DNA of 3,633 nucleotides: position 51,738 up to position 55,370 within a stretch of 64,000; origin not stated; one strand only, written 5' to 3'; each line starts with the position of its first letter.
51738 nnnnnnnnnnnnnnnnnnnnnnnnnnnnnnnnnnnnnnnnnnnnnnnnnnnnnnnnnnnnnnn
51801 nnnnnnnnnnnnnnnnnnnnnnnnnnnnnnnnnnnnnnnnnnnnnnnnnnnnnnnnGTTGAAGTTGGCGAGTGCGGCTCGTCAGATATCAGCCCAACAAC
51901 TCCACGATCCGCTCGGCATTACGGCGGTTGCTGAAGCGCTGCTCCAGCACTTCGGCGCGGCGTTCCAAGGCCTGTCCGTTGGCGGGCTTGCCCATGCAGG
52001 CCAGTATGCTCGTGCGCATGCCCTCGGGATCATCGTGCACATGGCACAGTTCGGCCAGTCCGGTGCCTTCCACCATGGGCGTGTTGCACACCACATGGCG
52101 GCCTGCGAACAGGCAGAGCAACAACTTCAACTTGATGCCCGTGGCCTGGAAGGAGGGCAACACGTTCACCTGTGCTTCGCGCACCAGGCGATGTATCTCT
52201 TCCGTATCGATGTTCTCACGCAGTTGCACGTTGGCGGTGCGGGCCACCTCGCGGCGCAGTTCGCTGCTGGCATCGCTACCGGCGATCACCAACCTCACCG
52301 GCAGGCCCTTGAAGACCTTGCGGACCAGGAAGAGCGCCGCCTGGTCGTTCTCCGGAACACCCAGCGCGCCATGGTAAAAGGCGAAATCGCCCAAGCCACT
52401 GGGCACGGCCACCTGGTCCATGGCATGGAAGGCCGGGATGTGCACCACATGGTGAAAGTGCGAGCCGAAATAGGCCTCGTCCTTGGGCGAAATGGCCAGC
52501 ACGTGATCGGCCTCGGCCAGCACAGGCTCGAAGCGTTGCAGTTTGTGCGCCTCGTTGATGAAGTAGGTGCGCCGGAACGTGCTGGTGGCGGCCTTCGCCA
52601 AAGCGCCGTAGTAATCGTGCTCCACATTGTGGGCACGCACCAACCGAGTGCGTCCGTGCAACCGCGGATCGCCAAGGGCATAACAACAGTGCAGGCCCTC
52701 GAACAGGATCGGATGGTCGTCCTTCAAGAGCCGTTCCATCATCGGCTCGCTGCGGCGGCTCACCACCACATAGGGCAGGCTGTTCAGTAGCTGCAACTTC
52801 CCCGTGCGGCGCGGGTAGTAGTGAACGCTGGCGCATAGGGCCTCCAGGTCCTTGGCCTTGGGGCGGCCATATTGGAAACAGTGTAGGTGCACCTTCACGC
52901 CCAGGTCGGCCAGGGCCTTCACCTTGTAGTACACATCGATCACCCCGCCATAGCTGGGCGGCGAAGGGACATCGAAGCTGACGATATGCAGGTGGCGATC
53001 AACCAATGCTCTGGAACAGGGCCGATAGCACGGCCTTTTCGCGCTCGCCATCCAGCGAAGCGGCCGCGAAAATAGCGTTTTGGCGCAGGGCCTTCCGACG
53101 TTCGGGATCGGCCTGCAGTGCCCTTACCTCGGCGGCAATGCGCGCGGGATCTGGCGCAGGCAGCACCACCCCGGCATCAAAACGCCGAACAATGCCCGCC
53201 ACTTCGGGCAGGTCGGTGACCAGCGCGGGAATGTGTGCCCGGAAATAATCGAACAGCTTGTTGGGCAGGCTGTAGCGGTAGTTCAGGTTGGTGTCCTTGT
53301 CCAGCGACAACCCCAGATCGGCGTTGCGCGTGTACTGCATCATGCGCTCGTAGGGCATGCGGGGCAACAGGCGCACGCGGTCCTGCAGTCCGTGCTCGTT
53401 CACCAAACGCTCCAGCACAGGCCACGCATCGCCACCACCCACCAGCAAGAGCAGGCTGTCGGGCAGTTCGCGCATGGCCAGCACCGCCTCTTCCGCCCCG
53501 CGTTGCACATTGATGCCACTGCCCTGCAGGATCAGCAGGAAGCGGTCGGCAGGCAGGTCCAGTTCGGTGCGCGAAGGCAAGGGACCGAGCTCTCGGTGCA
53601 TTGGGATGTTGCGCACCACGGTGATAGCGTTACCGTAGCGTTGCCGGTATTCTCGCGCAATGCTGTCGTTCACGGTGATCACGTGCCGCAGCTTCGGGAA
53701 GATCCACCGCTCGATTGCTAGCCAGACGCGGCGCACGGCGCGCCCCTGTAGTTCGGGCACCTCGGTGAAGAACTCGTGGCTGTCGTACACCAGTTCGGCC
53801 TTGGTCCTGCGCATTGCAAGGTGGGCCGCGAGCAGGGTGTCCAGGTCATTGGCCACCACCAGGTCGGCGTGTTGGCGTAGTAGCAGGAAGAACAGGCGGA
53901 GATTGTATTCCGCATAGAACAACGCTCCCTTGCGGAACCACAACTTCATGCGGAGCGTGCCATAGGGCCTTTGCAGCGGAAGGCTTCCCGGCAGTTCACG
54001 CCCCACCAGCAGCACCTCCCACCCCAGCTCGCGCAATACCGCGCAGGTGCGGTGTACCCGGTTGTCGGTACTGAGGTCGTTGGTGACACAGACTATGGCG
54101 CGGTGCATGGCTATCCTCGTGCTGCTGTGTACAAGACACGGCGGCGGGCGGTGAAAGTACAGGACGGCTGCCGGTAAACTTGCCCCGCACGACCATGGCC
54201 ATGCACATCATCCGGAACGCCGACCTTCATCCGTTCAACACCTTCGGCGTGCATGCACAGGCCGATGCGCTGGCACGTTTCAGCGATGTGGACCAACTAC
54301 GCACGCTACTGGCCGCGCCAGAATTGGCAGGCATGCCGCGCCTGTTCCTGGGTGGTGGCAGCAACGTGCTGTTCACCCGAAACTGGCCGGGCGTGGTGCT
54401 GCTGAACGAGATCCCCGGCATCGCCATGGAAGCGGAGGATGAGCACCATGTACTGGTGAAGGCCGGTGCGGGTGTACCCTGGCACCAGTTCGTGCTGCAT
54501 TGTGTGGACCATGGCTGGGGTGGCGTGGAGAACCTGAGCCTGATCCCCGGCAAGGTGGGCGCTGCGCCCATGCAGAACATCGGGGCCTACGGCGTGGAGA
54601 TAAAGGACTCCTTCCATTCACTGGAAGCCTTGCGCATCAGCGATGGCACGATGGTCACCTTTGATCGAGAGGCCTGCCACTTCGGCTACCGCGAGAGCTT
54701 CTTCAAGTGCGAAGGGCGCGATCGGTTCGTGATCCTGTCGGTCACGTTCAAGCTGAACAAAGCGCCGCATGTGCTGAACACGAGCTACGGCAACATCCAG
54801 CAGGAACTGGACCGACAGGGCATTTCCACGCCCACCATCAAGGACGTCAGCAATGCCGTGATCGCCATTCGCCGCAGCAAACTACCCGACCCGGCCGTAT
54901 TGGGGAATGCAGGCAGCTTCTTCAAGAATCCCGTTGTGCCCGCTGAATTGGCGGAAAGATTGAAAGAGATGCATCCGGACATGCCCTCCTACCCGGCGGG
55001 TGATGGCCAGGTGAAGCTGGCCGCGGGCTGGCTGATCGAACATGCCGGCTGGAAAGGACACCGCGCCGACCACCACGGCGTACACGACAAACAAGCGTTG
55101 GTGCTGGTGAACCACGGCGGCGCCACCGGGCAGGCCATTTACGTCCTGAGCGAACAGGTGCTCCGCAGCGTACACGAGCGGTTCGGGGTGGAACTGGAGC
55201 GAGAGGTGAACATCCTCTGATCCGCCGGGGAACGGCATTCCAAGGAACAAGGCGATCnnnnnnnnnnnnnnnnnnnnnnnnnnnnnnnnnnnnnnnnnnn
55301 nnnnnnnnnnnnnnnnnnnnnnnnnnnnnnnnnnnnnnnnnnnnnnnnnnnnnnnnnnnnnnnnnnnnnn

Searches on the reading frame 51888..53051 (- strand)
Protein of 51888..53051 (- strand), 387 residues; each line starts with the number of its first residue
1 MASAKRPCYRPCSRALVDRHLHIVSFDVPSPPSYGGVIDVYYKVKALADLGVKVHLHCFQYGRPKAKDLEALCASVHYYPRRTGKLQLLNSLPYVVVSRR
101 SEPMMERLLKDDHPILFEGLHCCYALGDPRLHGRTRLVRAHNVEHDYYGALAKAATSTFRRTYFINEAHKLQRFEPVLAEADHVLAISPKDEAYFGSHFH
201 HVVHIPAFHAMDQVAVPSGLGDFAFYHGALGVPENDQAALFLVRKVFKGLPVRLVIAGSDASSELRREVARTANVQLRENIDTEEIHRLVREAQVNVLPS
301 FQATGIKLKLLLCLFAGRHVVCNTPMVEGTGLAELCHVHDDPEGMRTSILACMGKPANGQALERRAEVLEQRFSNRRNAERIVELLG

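Call 50: search_protein_families(library=pfam, proteins=[window:51888-53051:-], max_evalue=0.00001)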
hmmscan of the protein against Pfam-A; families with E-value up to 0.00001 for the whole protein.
window:51888-53051:- (387 aa): 1 family
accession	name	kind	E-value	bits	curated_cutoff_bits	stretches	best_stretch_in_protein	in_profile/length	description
PF13692.12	Glyco_trans_1_4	-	1.2e-08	35.8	27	1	226-328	6-113/142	Glycosyl transferases group 1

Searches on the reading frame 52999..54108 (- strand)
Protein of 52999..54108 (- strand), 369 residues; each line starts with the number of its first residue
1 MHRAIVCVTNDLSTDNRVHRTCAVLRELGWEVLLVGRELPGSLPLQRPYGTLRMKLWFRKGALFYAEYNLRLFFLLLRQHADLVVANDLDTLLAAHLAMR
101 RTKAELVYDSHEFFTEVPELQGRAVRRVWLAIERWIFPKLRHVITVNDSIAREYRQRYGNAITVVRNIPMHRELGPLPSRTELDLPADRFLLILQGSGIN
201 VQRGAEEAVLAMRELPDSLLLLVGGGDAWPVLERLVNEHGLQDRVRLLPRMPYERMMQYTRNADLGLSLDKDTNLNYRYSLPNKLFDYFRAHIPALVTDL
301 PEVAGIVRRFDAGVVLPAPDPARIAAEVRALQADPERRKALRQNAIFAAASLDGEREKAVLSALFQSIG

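Call 50: search_protein_families(library=pfam, proteins=[window:52999-54108:-], max_evalue=0.00001)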
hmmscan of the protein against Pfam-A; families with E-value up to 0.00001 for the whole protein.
window:52999-54108:- (369 aa): 5 families
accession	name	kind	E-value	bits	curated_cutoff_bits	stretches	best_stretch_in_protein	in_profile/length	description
PF13439.12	Glyco_transf_4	-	2.3e-15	57.5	28.5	1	17-167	7-164/170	Glycosyltransferase Family 4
PF13579.12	Glyco_trans_4_4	-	1.2e-13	52.2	29.7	1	16-167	5-157/158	Glycosyl transferase 4-like domain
PF00534.26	Glycos_transf_1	-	2.2e-12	47.3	26.4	1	202-345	27-169/172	Glycosyl transferases group 1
PF13692.12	Glyco_trans_1_4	-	3.5e-09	37.5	27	1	217-334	33-142/142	Glycosyl transferases group 1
PF13524.12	Glyco_trans_1_2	-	5.1e-07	30.2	25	1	211-345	8-125/144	Glycosyl transferase-like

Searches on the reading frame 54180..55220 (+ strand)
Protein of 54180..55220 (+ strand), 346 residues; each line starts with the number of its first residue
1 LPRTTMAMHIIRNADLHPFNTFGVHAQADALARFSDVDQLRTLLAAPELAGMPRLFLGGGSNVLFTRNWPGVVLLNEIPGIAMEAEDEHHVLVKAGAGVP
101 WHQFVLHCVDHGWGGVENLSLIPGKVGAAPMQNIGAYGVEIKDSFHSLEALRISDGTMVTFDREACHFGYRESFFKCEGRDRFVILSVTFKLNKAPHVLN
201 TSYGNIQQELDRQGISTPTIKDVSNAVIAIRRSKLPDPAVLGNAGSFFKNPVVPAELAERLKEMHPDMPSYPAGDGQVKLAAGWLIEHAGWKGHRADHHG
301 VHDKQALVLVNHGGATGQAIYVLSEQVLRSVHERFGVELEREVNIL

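Call 50: search_protein_families(library=pfam, proteins=[window:54180-55220:+], max_evalue=0.00001)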
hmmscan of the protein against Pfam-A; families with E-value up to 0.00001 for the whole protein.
window:54180-55220:+ (346 aa): 2 families
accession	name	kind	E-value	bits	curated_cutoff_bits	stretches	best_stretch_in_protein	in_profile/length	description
PF02873.21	MurB_C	-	1.6e-27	96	27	1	223-346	2-99/99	UDP-N-acetylenolpyruvoylglucosamine reductase, C-terminal domain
PF01565.28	FAD_binding_4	-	3.1e-19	69.5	26.4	1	29-161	2-138/139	FAD binding domain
